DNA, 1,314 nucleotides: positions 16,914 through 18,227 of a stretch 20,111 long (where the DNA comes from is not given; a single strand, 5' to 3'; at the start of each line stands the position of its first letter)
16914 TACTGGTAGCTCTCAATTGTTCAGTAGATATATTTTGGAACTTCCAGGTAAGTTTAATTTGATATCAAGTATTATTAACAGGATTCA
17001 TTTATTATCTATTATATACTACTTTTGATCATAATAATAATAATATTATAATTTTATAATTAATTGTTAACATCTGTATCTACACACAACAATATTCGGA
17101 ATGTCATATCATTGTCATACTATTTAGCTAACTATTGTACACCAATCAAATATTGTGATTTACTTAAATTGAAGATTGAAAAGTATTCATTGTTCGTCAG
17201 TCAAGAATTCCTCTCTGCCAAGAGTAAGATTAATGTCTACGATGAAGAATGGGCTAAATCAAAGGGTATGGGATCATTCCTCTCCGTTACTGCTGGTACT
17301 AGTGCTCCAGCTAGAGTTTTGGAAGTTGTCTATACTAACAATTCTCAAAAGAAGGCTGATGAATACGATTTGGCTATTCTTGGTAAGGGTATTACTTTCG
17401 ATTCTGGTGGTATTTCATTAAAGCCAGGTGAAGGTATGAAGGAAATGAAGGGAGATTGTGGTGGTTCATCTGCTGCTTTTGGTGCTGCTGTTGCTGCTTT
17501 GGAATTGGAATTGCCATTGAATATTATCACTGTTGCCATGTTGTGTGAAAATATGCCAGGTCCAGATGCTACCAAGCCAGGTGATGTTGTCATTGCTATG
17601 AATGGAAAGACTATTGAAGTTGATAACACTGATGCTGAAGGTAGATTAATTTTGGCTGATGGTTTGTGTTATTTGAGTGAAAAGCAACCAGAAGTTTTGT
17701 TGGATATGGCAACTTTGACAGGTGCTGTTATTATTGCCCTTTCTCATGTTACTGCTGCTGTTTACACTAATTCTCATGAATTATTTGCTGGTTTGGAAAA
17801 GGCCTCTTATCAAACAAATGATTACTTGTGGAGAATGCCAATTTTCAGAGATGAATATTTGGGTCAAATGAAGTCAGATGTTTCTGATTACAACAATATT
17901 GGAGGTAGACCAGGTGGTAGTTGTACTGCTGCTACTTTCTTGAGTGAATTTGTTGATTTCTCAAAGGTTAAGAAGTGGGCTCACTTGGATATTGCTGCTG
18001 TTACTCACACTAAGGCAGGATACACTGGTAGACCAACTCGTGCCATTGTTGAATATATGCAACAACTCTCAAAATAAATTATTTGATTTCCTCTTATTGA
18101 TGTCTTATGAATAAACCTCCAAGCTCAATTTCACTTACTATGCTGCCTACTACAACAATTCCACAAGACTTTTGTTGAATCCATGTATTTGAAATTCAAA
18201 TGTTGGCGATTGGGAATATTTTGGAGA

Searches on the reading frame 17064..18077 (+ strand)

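Call 37: search_protein_families(library=pfam, proteins=[window:17064-18077:+], max_evalue=0.01)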
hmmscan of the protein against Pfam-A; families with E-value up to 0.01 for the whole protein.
window:17064-18077:+ (337 aa): 1 family
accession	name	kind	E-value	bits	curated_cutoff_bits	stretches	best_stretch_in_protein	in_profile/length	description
PF00883.26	Peptidase_M17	-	2e-101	339.8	25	1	48-328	31-309/310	Cytosol aminopeptidase family, catalytic domain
